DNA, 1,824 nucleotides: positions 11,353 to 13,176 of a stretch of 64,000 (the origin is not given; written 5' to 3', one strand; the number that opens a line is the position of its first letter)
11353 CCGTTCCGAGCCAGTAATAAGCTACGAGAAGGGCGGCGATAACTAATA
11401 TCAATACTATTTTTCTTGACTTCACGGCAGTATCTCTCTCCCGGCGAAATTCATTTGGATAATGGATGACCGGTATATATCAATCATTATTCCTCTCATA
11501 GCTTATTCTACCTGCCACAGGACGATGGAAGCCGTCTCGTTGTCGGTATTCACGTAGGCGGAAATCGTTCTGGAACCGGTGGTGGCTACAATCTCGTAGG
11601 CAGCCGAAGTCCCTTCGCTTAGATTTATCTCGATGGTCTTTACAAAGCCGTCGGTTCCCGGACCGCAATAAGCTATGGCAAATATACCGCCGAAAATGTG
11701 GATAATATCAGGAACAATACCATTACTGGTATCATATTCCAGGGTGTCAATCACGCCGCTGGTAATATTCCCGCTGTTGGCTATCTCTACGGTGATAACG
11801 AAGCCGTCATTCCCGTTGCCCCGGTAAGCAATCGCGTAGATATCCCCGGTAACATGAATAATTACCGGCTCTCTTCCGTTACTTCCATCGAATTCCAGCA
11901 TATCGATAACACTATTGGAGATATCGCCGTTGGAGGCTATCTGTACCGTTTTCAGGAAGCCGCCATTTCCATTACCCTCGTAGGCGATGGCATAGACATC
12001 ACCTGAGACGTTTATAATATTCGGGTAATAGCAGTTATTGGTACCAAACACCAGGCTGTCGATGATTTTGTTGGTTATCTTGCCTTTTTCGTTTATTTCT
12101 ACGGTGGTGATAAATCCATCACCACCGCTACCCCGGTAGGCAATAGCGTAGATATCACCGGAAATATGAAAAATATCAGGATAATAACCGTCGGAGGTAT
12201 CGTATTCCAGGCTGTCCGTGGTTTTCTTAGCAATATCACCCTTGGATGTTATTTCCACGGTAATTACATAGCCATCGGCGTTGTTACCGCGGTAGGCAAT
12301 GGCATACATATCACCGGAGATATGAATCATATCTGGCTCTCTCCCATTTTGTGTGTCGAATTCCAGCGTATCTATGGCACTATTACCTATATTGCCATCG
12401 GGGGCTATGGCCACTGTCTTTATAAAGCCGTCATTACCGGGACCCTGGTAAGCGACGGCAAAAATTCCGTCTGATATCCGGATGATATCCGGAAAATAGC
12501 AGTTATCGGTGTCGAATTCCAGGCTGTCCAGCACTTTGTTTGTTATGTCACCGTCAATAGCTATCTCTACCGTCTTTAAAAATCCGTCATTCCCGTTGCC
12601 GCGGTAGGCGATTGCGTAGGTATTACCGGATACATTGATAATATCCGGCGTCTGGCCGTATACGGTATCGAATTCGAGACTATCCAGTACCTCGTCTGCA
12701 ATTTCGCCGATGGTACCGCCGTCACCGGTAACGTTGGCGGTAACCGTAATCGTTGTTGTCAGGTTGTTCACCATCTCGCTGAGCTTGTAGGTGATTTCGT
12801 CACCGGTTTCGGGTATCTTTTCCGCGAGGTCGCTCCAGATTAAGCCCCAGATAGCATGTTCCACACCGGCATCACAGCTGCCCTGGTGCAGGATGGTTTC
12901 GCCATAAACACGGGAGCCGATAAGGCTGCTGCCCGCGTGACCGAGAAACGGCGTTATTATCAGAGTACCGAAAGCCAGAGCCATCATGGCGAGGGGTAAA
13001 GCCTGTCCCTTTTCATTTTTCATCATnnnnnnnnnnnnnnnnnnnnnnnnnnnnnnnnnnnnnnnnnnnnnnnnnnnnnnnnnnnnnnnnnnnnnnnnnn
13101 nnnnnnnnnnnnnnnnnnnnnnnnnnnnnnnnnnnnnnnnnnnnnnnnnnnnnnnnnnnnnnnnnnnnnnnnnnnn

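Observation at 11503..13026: Pilin-anchored seven-repeat (propeller-like) protein, candidate novel pilus tip adhesin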

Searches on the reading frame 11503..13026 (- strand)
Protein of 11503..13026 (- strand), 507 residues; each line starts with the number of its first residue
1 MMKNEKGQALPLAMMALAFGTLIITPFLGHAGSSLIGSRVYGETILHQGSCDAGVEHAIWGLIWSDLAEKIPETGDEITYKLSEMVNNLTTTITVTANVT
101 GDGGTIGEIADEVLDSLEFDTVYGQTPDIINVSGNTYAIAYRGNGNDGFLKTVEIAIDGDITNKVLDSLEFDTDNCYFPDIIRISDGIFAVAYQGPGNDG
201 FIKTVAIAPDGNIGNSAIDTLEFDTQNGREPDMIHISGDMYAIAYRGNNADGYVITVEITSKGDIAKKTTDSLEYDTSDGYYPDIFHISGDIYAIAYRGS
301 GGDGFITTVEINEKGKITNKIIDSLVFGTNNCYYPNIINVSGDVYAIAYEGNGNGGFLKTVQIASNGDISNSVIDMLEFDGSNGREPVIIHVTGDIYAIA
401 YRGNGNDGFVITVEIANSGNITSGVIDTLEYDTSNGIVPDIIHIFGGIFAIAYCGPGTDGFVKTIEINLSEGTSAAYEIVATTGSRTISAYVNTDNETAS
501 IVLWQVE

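Call 3: search_protein_families(library=pfam, proteins=[window:11503-13026:-], max_evalue=0.1)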
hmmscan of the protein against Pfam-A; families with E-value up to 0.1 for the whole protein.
window:11503-13026:- (507 aa): 0 families

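Call 4: search_protein_families(library=ncbifam, proteins=[window:11503-13026:-], max_evalue=0.1)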
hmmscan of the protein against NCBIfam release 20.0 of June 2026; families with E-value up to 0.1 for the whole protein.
window:11503-13026:- (507 aa): 0 families

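Call 7: find_homologous_proteins(query=window:11503-13026:-)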
Query window:11503-13026:- (507 aa): 1107 proteins with E <= 0.001 among 8000 candidates; the best 120 are listed.
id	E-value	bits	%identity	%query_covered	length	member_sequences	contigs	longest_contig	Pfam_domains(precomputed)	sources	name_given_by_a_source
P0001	0.0e+0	1116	100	100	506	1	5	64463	-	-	-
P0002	0.0e+0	1009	90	100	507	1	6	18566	-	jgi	jgi:hypothetical protein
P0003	1.1e-274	930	81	100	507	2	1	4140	-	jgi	jgi:hypothetical protein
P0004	2.1e-273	926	83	100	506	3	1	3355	-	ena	-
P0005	1.5e-270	916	83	100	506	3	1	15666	-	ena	-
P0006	5.3e-260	881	77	100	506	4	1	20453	-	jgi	jgi:hypothetical protein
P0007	4.0e-239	813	73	100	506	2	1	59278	-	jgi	jgi:hypothetical protein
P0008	5.5e-233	792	73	100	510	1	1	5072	-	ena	-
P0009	1.6e-229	781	69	100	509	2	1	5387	-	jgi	-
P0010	2.9e-221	754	68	100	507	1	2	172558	PF11462.15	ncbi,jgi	-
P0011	9.2e-217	739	67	100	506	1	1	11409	-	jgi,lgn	-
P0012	1.2e-209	715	65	100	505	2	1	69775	-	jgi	jgi:hypothetical protein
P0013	7.0e-207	706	64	100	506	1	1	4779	-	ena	-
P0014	7.0e-206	703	55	71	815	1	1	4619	PF13385.14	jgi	-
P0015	2.7e-204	698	56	92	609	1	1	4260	-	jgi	jgi:hypothetical protein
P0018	3.8e-199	681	49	71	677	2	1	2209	-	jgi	-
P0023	2.0e-191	655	57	71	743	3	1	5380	PF13385.14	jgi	jgi:concanavalin A-like lectin/glucanase superfamily protein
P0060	1.9e-172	593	57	100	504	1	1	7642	PF27101.1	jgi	jgi:hypothetical protein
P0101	3.6e-161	555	53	100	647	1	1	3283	PF27012.1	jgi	jgi:prepilin-type N-terminal cleavage/methylation domain-containing protein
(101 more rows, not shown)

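Call 8: search_solved_structures(query=window:11503-13026:-, max_evalue=10)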
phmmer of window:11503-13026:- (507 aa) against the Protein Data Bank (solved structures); distinct sequences matched with E-value up to 10: 4.
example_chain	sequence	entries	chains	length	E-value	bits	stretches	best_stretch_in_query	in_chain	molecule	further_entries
8q84_P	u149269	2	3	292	0.03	16.3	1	69-138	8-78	DASH complex subunit ASK1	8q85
8py1_A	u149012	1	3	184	0.055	15.4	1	152-212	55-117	Methyl-accepting chemotaxis protein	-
9j9b_D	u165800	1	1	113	0.39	12.6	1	444-483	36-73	Protein MGR2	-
6r60_A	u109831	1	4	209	9.2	8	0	55-97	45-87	WD-40 repeat protein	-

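Call 21: predict_structure(alignment_id=A1)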
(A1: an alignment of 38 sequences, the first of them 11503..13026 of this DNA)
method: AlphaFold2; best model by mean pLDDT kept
length: 507 residues; sequences in the alignment: 38
mean_pLDDT: 89.1   pTM: 0.74
mean pLDDT of the five models: 89.1, 89.0, 88.9, 88.1, 86.9
residues with pLDDT >= 90: 362; 70-90: 87; 50-70: 39; < 50: 19
segments of 3 or more residues with pLDDT < 50: 1-7, 28-32, 34-37
pLDDT, mean of each block of 10 residues (from residue 1): 44 60 52 49 77 91 81 82 86 84 74 95 96 97 96 96 97 95 97 95 97 96 93 97 96 97 93 94 97 97 97 94 94 96 97 94 97 95 95 95 96 96 92 95 94 96 92 73 90 76 84
secondary structure, 60 per line:
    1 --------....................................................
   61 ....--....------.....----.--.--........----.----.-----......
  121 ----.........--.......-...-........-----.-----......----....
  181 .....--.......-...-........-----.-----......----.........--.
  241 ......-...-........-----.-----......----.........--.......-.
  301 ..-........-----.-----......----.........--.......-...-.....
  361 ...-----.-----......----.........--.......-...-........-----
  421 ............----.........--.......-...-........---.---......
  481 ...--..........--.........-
elements in order: H9-64 H67-70 E77-81 E92-99 E115-120 E125-133 E136-142 E148-155 E167-172 E177-185 E188-194 E200-207 E219-224 E229-237 E240-246 E252-259 E271-276 E281-289 E292-298 E304-311 E323-328 E333-341 E344-350 E356-363 E375-380 E385-393 E396-402 E408-415 E421-432 E437-445 E448-454 E460-467 E475-483 E486-495 E498-506

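Call 24: fold_search(model_id=the predicted structure, library=pdb)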
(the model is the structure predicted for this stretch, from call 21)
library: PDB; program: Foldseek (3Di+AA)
matches with E <= 10: 1291; with E <= 0.001: 518
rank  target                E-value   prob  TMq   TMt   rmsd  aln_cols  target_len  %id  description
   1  8q82_A                2.5e-12  1.00  0.52  0.76   8.0       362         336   13  Photorhabdus laumondii lectin PLL4 in complex with alpha-methyl-fucoside (released 2025-03-05)
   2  6rgg_B                4.2e-12  1.00  0.52  0.74   8.2       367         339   14  Photorhabdus laumondii lectin PLL2 in complex with O-methylated PGL-1-derived disaccharide (released 2020-07-01)
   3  6rg2_B                6.9e-12  1.00  0.51  0.72  10.9       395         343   13  Photorhabdus laumondii lectin PLL2 in complex with 3-O-methyl-D-glucose (released 2020-07-01)
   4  6rg2_A                7.2e-12  1.00  0.50  0.71  10.3       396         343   12  Photorhabdus laumondii lectin PLL2 in complex with 3-O-methyl-D-glucose (released 2020-07-01)
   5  5mxe                  8.8e-12  1.00  0.48  0.67  11.2       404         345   13  Photorhabdus asymbiotica lectin (PHL) in free form (released 2017-08-09)
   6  6rfz                  9.2e-12  1.00  0.50  0.71   8.4       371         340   13  Photorhabdus laumondii lectin PLL2 in complex with D-glucose (released 2020-07-01)
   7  6rgr                  9.7e-12  1.00  0.48  0.68  11.1       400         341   13  Photorhabdus asymbiotica lectin PHL in complex with L-rhamnose (released 2020-07-01)
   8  6fhx_A                1.0e-11  1.00  0.47  0.65  11.4       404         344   13  Photorhabdus asymbiotica lectin (PHL) in complex with synthetic C-fucoside (released 2019-01-30)
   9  8q83_A                1.2e-11  1.00  0.50  0.70  10.1       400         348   14  Photorhabdus laumondii lectin PLL5 in complex with alpha-methyl-fucoside (released 2025-03-05)
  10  5mxg_A                1.4e-11  1.00  0.48  0.68  11.1       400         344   13  Photorhabdus asymbiotica lectin (PHL) in complex with blood group H trisaccharide (released 2017-08-09)
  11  6flu_A                2.4e-11  1.00  0.47  0.65  11.5       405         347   13  Photorhabdus asymbiotica lectin (PHL) in complex with synthetic C-fucoside (released 2019-02-06)
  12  8q83_D                2.5e-11  1.00  0.50  0.71   9.5       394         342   14  Photorhabdus laumondii lectin PLL5 in complex with alpha-methyl-fucoside (released 2025-03-05)
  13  6fhy_A                2.8e-11  1.00  0.47  0.67  11.2       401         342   13  Photorhabdus asymbiotica lectin (PHL) in complex with synthetic C-fucoside (released 2019-01-30)
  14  8q81                  3.6e-11  1.00  0.49  0.69  10.4       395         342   14  Photorhabdus laumondii lectin PLL3 in complex with alpha-methyl-fucoside (released 2025-03-05)
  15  6t96                  4.1e-11  1.00  0.48  0.67  12.1       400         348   13  Photorhabdus laumondii subsp. laumondii lectin PLL3 (released 2019-12-25)
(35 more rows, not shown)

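Call 29: fold_search(model_id=the predicted structure, library=viral)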
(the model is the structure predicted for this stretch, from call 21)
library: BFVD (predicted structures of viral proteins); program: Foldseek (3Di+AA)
matches with E <= 10: 1044; with E <= 0.001: 134
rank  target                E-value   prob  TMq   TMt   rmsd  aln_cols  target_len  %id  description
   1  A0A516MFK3            6.2e-16  1.00  0.61  0.65   6.9       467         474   16  (no name in the UniProt tables at hand)
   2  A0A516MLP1            5.5e-14  1.00  0.54  0.41  11.6       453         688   11  (no name in the UniProt tables at hand)
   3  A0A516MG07            4.5e-13  1.00  0.59  0.36  15.7       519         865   15  (no name in the UniProt tables at hand)
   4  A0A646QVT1            2.6e-11  1.00  0.47  0.47  10.8       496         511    9  (no name in the UniProt tables at hand)
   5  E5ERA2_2              3.3e-11  1.00  0.52  0.27  11.2       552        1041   12  (no name in the UniProt tables at hand)
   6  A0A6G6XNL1            4.9e-11  1.00  0.50  0.33   9.5       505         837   14  (no name in the UniProt tables at hand)
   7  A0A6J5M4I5            9.8e-11  1.00  0.41  0.28  12.8       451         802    9  Uncharacterized protein [uncultured Caudovirales phage]
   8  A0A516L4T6            1.2e-10  1.00  0.55  0.60   5.5       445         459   12  (no name in the UniProt tables at hand)
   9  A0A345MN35            1.6e-10  1.00  0.46  0.57   9.7       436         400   12  (no name in the UniProt tables at hand)
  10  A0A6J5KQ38            2.5e-10  1.00  0.40  0.34  13.8       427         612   10  Uncharacterized protein [uncultured Caudovirales phage]
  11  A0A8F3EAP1            2.9e-10  1.00  0.45  0.28  12.3       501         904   12  (no name in the UniProt tables at hand)
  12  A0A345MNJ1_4          2.9e-10  1.00  0.41  0.19  17.3       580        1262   12  (no name in the UniProt tables at hand)
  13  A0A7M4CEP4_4          4.4e-10  1.00  0.46  0.20  18.8       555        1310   11  LamG-like jellyroll fold domain-containing protein [Pyramimonas orientalis virus 01B]
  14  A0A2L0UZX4            1.6e-09  1.00  0.50  0.63   5.4       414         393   14  Hemagglutinin protein [Agrobacterium phage Atu_ph07]
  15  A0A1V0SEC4            2.5e-09  1.00  0.43  0.51  17.1       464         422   11  Uncharacterized protein [Indivirus ILV1]
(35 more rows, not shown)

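Call 34: search_protein_families(library=pfam, proteins=[P0014, P0023, P0101, P0018], max_evalue=0.01)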
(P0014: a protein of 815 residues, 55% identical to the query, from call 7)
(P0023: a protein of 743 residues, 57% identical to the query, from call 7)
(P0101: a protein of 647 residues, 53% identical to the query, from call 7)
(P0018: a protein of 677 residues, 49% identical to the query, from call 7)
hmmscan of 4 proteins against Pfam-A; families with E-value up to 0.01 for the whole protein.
P0014 (815 aa): 4 families
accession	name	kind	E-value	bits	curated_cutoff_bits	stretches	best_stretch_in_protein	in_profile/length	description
PF13385.13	Laminin_G_3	-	2e-08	34.9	27.6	1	704-801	35-145/151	Concanavalin A-like lectin/glucanases superfamily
PF11005.13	DUF2844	-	3.9e-05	24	22.4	0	516-532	45-61/130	Protein of unknown function (DUF2844)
PF24905.1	TTC3_9th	-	0.0065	16.6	27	0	430-446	23-39/60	TTC3, helical domain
PF03478.24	Beta-prop_KIB1-4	-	0.0078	16.2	27.4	0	401-423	150-172/242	KIB1-4 beta-propeller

P0023 (743 aa): 2 families
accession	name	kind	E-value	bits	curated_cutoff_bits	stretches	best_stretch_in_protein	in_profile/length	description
PF13385.13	Laminin_G_3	-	1.1e-09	39.1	27.6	1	629-729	32-145/151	Concanavalin A-like lectin/glucanases superfamily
PF11005.13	DUF2844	-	0.0022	18.4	22.4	0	495-512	44-61/130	Protein of unknown function (DUF2844)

P0101 (647 aa): 2 families
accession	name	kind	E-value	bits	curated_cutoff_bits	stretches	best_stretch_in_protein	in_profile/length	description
PF07963.17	N_methyl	-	0.00096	19.1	21.2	1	2-25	2-25/27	Prokaryotic N-terminal methylation motif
PF11005.13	DUF2844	-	0.0092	16.4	22.4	0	533-546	48-61/130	Protein of unknown function (DUF2844)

P0018 (677 aa): 0 families

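Call 45: find_related_loci(query=A1, collection=genome_contigs, flank=6000)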
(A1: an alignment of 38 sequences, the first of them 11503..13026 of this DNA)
Query A1 (507 aa) in genome_contigs; peptide patterns used: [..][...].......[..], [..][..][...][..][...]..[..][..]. (x = any residue, [..] = any of these).
194 stretches matched a pattern; 157 encode a relative of the query (tblastn E <= 1e-3); the best 80 are kept; 79 distinct loci.
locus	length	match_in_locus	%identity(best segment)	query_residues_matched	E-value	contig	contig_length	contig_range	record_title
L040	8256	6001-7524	69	1-507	0e+0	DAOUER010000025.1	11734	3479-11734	MAG TPA_asm: Dehalococcoidales bacterium isolate N6_303 k139_1546209, whole genome shotgun sequence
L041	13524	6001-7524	68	1-507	0e+0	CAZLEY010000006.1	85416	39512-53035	MAG TPA_asm: uncultured Dehalococcoidaceae bacterium isolate binchicken_co228_510 genome assembly, contig: NODE_202_leng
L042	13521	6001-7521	61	1-507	0e+0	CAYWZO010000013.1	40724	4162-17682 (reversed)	MAG TPA_asm: uncultured Dehalococcoidaceae bacterium isolate binchicken_co34_471 genome assembly, contig: NODE_1314_leng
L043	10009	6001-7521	59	1-507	0e+0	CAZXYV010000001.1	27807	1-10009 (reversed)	MAG TPA_asm: uncultured Dehalococcoidaceae bacterium isolate binchicken_co300_17 genome assembly, contig: NODE_767_lengt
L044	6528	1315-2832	59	1-507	0e+0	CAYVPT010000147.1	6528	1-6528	MAG TPA_asm: uncultured Dehalococcoidaceae bacterium isolate binchicken_co34_11 genome assembly, contig: NODE_21334_leng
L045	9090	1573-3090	57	1-507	0e+0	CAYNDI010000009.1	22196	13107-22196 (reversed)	MAG TPA_asm: uncultured Dehalococcoidaceae bacterium isolate SRP185410_co2_273 genome assembly, contig: NODE_2690_length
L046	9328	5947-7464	57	2-507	0e+0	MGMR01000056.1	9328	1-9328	MAG: Chloroflexi bacterium RBG_13_51_18 RBG_13_scaffold_25002, whole genome shotgun sequence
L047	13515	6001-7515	56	1-507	5e-179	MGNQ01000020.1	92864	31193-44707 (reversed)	MAG: Chloroflexi bacterium RBG_16_56_11 RBG_16_scaffold_1913, whole genome shotgun sequence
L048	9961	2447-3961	56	1-507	8e-177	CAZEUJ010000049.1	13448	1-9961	MAG TPA_asm: uncultured Dehalococcoidaceae bacterium isolate binchicken_co33_232 genome assembly, contig: NODE_5425_leng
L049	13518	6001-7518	56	2-507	9e-175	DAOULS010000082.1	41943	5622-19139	MAG TPA_asm: Dehalococcoidales bacterium isolate W31_49 k127_73404, whole genome shotgun sequence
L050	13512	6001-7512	56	2-507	1e-174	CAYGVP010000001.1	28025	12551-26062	MAG TPA_asm: uncultured Dehalococcoidaceae bacterium isolate ERP119294_co1_343 genome assembly, contig: NODE_1924_length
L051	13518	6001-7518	55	2-507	2e-174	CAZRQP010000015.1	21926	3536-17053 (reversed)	MAG TPA_asm: uncultured Dehalococcoidaceae bacterium isolate binchicken_co116_378 genome assembly, contig: NODE_2243_len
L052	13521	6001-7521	56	2-507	2e-174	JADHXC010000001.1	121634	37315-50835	MAG: Dehalococcoidales bacterium isolate BS750m-G43 BS-750m-C32, whole genome shotgun sequence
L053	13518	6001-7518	55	2-507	6e-173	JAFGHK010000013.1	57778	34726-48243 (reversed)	MAG: Dehalococcoidales bacterium isolate Zod_Metabat.1454 k87_1308782, whole genome shotgun sequence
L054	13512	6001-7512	54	2-507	2e-172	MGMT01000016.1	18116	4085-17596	MAG: Chloroflexi bacterium RBG_13_51_52 RBG_13_scaffold_13472, whole genome shotgun sequence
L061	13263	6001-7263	51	73-467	7e-119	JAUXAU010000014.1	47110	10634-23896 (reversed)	MAG: Thermoplasmatota archaeon isolate CSMAG_2770 CSMAG_2770_k141_388178_length_47110_cov_19.9842, whole genome shotgun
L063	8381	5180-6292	56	105-467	2e-116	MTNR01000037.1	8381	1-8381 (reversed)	MAG: Dehalococcoides sp. JdFR-56 JGI24020J35080_1002433, whole genome shotgun sequence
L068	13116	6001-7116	52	97-467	2e-113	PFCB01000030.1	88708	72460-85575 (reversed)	MAG: Candidatus Magasanikbacteria bacterium CG10_big_fil_rev_8_21_14_0_10_47_10 CG10_8_21_14_0.10_scaffold_457_c, whole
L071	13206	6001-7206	48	105-501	2e-109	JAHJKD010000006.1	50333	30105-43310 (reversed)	MAG: Patescibacteria group bacterium isolate Modern_marine_rock_biofilm.mb.65 Modern_marine_rock.mb.65_k141_88170, whole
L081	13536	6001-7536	49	106-503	4e-101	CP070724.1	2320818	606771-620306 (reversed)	MAG: Thermoplasmatales archaeon isolate bin45 chromosome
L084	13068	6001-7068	50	115-468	6e-100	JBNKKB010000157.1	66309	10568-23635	MAG: Desulfobacteraceae bacterium isolate H1H2.bin.6.orig k141_110706, whole genome shotgun sequence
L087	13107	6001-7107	49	104-468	6e-100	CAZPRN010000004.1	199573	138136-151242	MAG TPA_asm: uncultured Candidatus Bathyarchaeia archaeon isolate SRP167671_co1_179 genome assembly, contig: NODE_31_len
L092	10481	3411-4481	50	106-470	2e-98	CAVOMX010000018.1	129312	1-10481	MAG: Candidatus Bathyarchaeota archaeon isolate MFD09779.bin.2.126 genome assembly, contig: contig_6322, whole genome sh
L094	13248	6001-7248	44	88-493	7e-98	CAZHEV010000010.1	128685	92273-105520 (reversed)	MAG TPA_asm: uncultured bacterium isolate SRP141376_co1_25 genome assembly, contig: NODE_303_length_128685_cov_11.113535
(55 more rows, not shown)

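Call 49: search_protein_families(library=pfam, proteins=[L084:4531-7071:+, L068:5308-9345:+, L081:4201-7773:+, L061:5686-7227:+, L092:3294-4499:+, L087:5443-7410:+, L071:4504-9048:+, L094:5239-8442:+, L063:4265-7276:+], max_evalue=0.01)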
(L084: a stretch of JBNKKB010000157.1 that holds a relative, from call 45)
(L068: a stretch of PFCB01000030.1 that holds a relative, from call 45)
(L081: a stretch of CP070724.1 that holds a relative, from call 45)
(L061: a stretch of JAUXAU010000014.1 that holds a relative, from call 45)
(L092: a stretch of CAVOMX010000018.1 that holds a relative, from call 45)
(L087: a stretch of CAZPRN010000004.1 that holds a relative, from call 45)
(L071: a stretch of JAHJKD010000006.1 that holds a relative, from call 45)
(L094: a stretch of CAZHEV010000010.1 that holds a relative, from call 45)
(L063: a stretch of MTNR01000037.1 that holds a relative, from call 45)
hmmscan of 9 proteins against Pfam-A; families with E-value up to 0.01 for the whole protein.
L084:4531-7071:+ (846 aa): 3 families
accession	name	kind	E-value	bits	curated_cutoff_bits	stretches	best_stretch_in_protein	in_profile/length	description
PF22352.2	K319L-like_PKD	-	6.3e-05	23.4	27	1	410-473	25-84/84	K319L-like, PKD domain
PF07963.17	N_methyl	-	0.00019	21.3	21.2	1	22-44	4-26/27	Prokaryotic N-terminal methylation motif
PF23063.1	CUB_M02D8_5_4th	-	0.0012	19.5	30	0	673-721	33-80/123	M02D8_5-like, fourth CUB domain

L068:5308-9345:+ (1345 aa): 2 families
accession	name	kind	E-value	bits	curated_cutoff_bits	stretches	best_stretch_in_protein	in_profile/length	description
PF11954.13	DUF3471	-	5.1e-06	27.3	29.3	0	972-1029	38-97/103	Domain of unknown function (DUF3471)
PF07963.17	N_methyl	-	0.0016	18.4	21.2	1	7-29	4-26/27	Prokaryotic N-terminal methylation motif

L081:4201-7773:+ (1190 aa): 3 families
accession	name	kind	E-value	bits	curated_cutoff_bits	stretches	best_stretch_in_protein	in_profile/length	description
PF13385.13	Laminin_G_3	-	1.2e-09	38.9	27.6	1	1084-1181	52-151/151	Concanavalin A-like lectin/glucanases superfamily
PF07790.16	Pilin_N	-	9.8e-08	33.2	25.2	1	13-82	1-71/78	Archaeal Type IV pilin, N-terminal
PF20384.3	DUF6679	-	0.00015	22.2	23.9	0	884-920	31-70/103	Family of unknown function (DUF6679)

L061:5686-7227:+ (513 aa): 2 families
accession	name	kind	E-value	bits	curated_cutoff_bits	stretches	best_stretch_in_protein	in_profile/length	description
PF07790.16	Pilin_N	-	7.6e-07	30.3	25.2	1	11-73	1-67/78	Archaeal Type IV pilin, N-terminal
PF13670.12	PepSY_2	-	0.0041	17.5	24.3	0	307-339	45-77/83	Peptidase propeptide and YPEB domain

L092:3294-4499:+ (401 aa): 0 families

L087:5443-7410:+ (655 aa): 0 families

L071:4504-9048:+ (1514 aa): 6 families
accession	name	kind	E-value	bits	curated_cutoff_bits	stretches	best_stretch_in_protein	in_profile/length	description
PF13385.13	Laminin_G_3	-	1.7e-81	272.1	27.6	4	252-408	1-150/151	Concanavalin A-like lectin/glucanases superfamily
PF02210.31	Laminin_G_2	-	5.7e-19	69.3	22.9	2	303-382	21-99/126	Laminin G domain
PF00054.30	Laminin_G_1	-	3.9e-07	30.8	24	0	317-383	34-101/131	Laminin G domain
PF02973.23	Sialidase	-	0.0002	21.4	26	0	1125-1193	115-185/189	Sialidase, N-terminal domain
PF22925.3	TS_C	-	0.0019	18.3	27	0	328-405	121-201/202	Trans-sialidase, C-terminal domain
PF07963.17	N_methyl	-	0.0025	17.7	21.2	1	16-40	2-26/27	Prokaryotic N-terminal methylation motif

L094:5239-8442:+ (1067 aa): 1 family
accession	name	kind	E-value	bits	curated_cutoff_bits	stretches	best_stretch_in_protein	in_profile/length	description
PF13385.13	Laminin_G_3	-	1.2e-18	68.2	27.6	2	654-740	61-151/151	Concanavalin A-like lectin/glucanases superfamily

L063:4265-7276:+ (1003 aa): 1 family
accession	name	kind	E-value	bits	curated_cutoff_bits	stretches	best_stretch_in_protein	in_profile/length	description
PF11910.14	NdhO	-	0.00033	21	25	0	557-585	37-65/66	Cyanobacterial and plant NDH-1 subunit O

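Call 65: find_homologous_proteins(query=window:11503-13026:-, region=1-105, max_evalue=0.00001)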
Query window:11503-13026:-, residues 1-105 (105 aa): 186 proteins with E <= 0.00001 among 350 candidates; the best 120 are listed.
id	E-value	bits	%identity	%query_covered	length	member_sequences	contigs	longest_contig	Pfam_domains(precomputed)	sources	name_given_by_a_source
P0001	9.0e-61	220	100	99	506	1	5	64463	-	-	-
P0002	1.1e-56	207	90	100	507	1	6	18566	-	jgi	jgi:hypothetical protein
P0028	4.1e-55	202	89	98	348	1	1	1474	-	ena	-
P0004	2.3e-53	196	90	84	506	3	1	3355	-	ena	-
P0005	1.6e-52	194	89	97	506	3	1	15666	-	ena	-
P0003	4.5e-52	192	85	99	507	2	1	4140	-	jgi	jgi:hypothetical protein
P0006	1.8e-49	184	82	97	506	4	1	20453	-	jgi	jgi:hypothetical protein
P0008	9.0e-44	166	76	97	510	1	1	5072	-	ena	-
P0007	1.5e-43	165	74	98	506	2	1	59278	-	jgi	jgi:hypothetical protein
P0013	3.6e-43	164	73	99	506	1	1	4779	-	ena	-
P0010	3.6e-42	160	75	98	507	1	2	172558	PF11462.15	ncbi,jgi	-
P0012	6.0e-42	160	70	99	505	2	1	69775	-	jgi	jgi:hypothetical protein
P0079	1.0e-41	159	74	98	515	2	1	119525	-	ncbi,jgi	-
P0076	2.2e-41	158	75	98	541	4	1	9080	-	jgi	jgi:hypothetical protein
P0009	3.9e-40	154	73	92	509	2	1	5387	-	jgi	-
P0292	8.9e-32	127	63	91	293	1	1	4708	-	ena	-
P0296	2.1e-31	126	64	91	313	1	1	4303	PF13964.13,PF24681.2,PF21959.3,PF24981.2,PF01344.32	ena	-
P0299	3.8e-31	125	56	99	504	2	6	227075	PF27012.1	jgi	jgi:hypothetical protein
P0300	8.3e-31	124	55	99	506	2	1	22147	PF27012.1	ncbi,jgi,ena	ncbi:MAG: hypothetical protein ABR958_07195 [Dehalococcoidales bacterium]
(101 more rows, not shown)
